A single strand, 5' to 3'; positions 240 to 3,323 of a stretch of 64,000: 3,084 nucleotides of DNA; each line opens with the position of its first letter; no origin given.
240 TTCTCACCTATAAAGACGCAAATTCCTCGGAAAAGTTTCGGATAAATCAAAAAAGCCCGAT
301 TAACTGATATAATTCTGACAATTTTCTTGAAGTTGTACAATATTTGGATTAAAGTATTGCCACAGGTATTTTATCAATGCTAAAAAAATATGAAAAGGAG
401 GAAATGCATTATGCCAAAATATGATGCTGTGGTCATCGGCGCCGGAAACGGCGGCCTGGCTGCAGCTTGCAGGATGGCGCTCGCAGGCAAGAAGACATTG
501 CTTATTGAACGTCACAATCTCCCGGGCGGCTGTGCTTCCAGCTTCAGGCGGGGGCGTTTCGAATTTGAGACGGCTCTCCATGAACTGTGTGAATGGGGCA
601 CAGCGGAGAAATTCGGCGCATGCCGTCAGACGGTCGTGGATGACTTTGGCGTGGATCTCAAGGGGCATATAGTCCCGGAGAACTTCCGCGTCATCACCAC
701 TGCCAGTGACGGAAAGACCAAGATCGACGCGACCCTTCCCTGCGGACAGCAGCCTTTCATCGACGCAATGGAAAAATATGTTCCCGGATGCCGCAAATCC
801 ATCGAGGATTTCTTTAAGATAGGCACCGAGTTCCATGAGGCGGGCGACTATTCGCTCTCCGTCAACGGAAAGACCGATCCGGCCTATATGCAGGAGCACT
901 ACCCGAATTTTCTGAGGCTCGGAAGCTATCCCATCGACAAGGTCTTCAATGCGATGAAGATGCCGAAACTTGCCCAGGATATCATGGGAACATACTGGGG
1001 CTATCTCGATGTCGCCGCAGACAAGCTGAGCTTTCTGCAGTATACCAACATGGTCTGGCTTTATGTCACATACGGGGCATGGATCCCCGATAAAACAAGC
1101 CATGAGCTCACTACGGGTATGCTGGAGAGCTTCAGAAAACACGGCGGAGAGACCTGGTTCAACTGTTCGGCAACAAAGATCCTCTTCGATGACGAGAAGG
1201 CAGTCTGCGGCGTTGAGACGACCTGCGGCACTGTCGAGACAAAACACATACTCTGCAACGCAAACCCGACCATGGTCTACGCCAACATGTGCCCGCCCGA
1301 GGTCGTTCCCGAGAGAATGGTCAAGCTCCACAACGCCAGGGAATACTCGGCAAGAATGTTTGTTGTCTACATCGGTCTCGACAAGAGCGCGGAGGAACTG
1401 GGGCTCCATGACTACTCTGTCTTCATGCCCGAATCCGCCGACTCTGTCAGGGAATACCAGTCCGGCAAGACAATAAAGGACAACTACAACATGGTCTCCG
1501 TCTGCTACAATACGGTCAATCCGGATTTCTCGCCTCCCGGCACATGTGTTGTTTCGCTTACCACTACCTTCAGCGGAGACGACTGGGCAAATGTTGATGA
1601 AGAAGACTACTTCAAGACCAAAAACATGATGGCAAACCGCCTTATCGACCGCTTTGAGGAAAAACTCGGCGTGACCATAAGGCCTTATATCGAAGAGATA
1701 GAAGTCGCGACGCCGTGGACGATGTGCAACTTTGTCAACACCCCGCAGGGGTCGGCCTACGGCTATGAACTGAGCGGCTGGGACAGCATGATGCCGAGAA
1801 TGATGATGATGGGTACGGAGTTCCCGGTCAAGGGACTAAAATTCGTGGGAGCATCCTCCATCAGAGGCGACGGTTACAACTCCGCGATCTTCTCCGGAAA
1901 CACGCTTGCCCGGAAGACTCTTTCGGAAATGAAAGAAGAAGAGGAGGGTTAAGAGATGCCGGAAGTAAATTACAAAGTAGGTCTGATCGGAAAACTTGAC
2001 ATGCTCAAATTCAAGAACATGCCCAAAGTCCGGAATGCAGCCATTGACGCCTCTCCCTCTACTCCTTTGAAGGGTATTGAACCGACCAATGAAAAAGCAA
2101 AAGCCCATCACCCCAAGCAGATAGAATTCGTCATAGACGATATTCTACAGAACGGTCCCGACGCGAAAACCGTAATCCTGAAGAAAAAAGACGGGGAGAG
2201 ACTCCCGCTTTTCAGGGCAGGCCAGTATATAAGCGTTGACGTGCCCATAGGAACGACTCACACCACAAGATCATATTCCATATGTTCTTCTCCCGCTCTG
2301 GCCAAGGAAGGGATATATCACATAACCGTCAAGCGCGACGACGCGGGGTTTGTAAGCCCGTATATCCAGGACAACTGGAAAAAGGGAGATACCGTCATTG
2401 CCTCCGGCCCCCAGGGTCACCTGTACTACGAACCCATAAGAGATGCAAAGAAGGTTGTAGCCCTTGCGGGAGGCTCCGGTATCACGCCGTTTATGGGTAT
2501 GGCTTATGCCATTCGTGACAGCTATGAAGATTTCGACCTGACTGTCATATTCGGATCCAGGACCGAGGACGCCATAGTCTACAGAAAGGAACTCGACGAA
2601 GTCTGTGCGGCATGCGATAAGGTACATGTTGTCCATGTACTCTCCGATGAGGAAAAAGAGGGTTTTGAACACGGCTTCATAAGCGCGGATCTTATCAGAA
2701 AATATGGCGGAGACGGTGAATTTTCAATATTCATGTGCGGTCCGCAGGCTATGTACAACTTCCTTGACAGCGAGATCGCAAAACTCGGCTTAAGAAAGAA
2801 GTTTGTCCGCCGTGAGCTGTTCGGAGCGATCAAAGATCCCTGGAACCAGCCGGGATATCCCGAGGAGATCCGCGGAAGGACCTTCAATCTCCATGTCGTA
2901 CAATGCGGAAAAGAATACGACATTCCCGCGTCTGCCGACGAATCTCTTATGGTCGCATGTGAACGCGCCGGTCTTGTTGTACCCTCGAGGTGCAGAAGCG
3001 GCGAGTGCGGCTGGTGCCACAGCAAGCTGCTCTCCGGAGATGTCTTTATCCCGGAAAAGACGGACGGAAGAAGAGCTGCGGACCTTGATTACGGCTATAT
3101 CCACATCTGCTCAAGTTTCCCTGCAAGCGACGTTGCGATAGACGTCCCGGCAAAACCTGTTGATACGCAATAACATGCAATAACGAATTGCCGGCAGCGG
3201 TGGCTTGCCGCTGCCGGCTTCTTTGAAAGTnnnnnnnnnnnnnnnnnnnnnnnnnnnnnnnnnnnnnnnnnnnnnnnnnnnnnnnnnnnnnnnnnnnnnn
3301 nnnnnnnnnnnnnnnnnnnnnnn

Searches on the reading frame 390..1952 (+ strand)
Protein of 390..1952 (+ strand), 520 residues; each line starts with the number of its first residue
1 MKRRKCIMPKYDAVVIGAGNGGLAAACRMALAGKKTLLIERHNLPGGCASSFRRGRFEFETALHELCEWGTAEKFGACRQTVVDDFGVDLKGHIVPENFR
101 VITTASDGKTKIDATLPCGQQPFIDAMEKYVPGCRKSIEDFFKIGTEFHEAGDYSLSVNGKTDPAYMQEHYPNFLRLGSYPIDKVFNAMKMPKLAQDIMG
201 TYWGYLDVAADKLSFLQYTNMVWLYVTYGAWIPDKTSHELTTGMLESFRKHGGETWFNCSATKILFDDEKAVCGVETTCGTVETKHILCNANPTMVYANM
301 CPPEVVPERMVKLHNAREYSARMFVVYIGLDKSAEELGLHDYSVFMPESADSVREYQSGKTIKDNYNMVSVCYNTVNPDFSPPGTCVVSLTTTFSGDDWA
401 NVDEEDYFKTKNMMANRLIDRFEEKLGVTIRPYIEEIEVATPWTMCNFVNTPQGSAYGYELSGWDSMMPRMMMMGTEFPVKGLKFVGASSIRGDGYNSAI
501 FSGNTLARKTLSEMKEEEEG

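Call 3: search_protein_families(library=pfam, proteins=[window:390-1952:+], max_evalue=0.01)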
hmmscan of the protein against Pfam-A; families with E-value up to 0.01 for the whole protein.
window:390-1952:+ (520 aa): 12 families
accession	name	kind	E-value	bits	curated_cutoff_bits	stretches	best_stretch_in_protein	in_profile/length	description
PF13450.12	NAD_binding_8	-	6.4e-11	42.8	21.9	1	15-68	1-54/68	NAD(P)-binding Rossmann-like domain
PF01266.30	DAO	-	9.2e-10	39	27.9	1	12-55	1-43/353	FAD dependent oxidoreductase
PF00890.30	FAD_binding_2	-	4.8e-09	36.3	20.4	1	12-53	1-41/414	FAD binding domain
PF12831.13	FAD_oxidored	-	9.9e-08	32.1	27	1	12-52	1-41/416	FAD dependent oxidoreductase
PF01593.30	Amino_oxidase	-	2.4e-06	27.6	19.8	1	22-507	3-439/443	Flavin containing amine oxidoreductase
PF07992.20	Pyr_redox_2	-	2e-05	24.6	26.1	1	11-49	1-41/291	Pyridine nucleotide-disulphide oxidoreductase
PF01946.23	Thi4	-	0.00022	21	26.2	1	11-49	18-57/235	Thi4 family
PF00070.33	Pyr_redox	-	0.00067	20.6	22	0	13-44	2-33/82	Pyridine nucleotide-disulphide oxidoreductase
PF03486.20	HI0933_like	-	0.0014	18.5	50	1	12-46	2-36/244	HI0933-like protein Rossmann domain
PF01134.28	GIDA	-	0.0019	17.7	22.1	1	12-42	1-30/391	Glucose inhibited division protein A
PF00996.24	GDI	-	0.0022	17.1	23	0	250-291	243-284/436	GDP dissociation inhibitor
PF01494.25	FAD_binding_3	-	0.004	16.9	22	1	11-43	2-34/349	FAD binding domain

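Call 4: search_protein_families(library=ncbifam, proteins=[window:390-1952:+], max_evalue=0.01)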
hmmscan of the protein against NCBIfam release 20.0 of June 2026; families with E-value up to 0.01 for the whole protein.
window:390-1952:+ (520 aa): 58 families (the best 25 are shown)
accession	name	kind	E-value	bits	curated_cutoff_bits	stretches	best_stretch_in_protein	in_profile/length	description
TIGR02730.1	carot_isom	equivalog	3.4e-30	105.4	586.9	1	11-509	1-487/493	carotenoid isomerase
TIGR02734.1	crtI_fam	subfamily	5.3e-24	84.8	238.1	2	218-516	198-494/504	phytoene desaturase family protein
TIGR02733.1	desat_CrtD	equivalog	3.1e-23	82.2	549.7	2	228-512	222-490/492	C-3',4' desaturase CrtD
NF058655.1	CrtID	equivalog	4e-22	78.7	640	1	14-506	2-477/478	bifunctional phytoene desaturase/3,4-desaturase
NF045637.1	carotdesatCrtDProt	equivalog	2.2e-19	69.4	580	2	220-511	204-483/485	1-hydroxycarotenoid 3,4-desaturase CrtD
NF042421.1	hydcarot_desat_CrtD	equivalog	3.7e-15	55.3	500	2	220-502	206-475/487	1-hydroxycarotenoid 3,4-desaturase CrtD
NF005560.0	PRK07233.1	equivalog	3e-09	36.2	252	1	14-68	4-58/435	hypothetical protein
TIGR03467.1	HpnE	equivalog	4.9e-09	36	283.05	1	14-57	2-45/430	hydroxysqualene dehydroxylase HpnE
NF045689.1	BCarotKetCrtO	equivalog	2.4e-08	33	1000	1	8-50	1-43/563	beta-carotene ketolase CrtO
TIGR01350.1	lipoamide_DH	equivalog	2e-07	30.1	408.8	1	10-48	1-39/461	dihydrolipoyl dehydrogenase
NF004776.0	PRK06116.1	equivalog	7.8e-07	28.4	480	1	9-49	3-43/450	glutathione-disulfide reductase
TIGR01421.1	gluta_reduc_1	equivalog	1.2e-06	28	556.15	1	10-49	2-41/450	glutathione-disulfide reductase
NF004992.0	PRK06370.1-4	equivalog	1.2e-06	27.3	629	1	9-49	3-43/459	FAD-containing oxidoreductase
NF008425.0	PRK11259.1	equivalog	1.5e-06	27.5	257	1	9-52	3-46/377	N-methyl-L-tryptophan oxidase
NF003585.0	PRK05249.1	equivalog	2.2e-06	26.6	465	1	8-49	4-45/464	Si-specific NAD(P)(+) transhydrogenase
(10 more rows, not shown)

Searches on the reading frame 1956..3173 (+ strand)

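Call 3: search_protein_families(library=pfam, proteins=[window:1956-3173:+], max_evalue=0.01)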
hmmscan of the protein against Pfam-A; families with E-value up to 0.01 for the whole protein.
window:1956-3173:+ (405 aa): 3 families
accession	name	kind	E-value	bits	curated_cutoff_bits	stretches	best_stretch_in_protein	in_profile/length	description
PF00175.26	NAD_binding_1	-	1.2e-17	65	22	1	170-269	2-106/109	Oxidoreductase NAD-binding domain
PF00970.30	FAD_binding_6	-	3.1e-10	40.7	21.1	1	75-158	19-99/99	Oxidoreductase FAD-binding domain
PF00111.32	Fer2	-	1.2e-09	38.4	21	1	316-389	3-76/77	2Fe-2S iron-sulfur cluster binding domain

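Call 4: search_protein_families(library=ncbifam, proteins=[window:1956-3173:+], max_evalue=0.01)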
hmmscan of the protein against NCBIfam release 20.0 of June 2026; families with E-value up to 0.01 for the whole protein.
window:1956-3173:+ (405 aa): 29 families (the best 25 are shown)
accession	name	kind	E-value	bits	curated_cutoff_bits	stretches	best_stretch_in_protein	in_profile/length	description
TIGR02160.1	PA_CoA_Oxy5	hypoth_equivalog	9.5e-44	149.6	420.8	1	86-392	33-345/352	1,2-phenylacetyl-CoA epoxidase subunit PaaE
NF007964.0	PRK10684.1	equivalog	1.2e-39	136.2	383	1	59-395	13-332/333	NADH oxidoreductase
NF058606.1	GlBtMonoRdsGbcB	equivalog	2.3e-39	135.3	500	1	63-396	21-361/362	glycine betaine monooxygenase reductase subunit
NF040810.1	BenC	equivalog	1.9e-38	132.5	430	2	54-283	103-324/333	benzoate 1,2-dioxygenase electron transfer component BenC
NF009805.0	PRK13289.1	equivalog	2.3e-33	115.7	432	1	57-292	156-395/399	NO-inducible flavohemoprotein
NF045803.1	MethMoxFADbindMmoC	equivalog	2.8e-30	105.2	500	2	77-287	131-338/343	aromatic/alkene monooxygenase hydroxylase FAD-binding subunit MmoC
NF008822.0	PRK11872.1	equivalog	4.2e-22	78.6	402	2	50-276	101-322/341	anthranilate 1,2-dioxygenase electron transfer component AntC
NF006220.0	PRK08345.1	subfamily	1.3e-13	50.8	395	1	85-281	42-243/294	cytochrome-c3 hydrogenase subunit gamma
TIGR01941.1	nqrF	equivalog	2.6e-12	46.4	295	1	129-284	238-398/405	NADH:ubiquinone reductase (Na(+)-transporting) subunit F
NF000796.0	PRK00054.1-1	equivalog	9e-12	44.8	224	1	58-268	6-183/254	dihydroorotate dehydrogenase electron transfer subunit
NF005963.0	PRK08051.1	equivalog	2.8e-11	43.2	230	1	86-273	31-213/233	NAD(P)H-flavin reductase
NF052252.1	flav_redu_LuxG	exception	5.4e-11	42.1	340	1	86-268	28-207/232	flavin mononucleotide reductase LuxG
TIGR02911.1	sulfite_red_B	equivalog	1.3e-10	40.8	288.6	1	118-282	56-217/261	anaerobic sulfite reductase subunit AsrB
NF004317.0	PRK05713.1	equivalog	2.9e-10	39.9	338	2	80-234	113-262/312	iron-sulfur-binding ferredoxin reductase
NF040835.1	sulfhyd_HydG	equivalog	7e-10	38.6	650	1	86-280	50-239/292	NADPH-dependent hydrogenase/sulfhydrogenase 1 subunit gamma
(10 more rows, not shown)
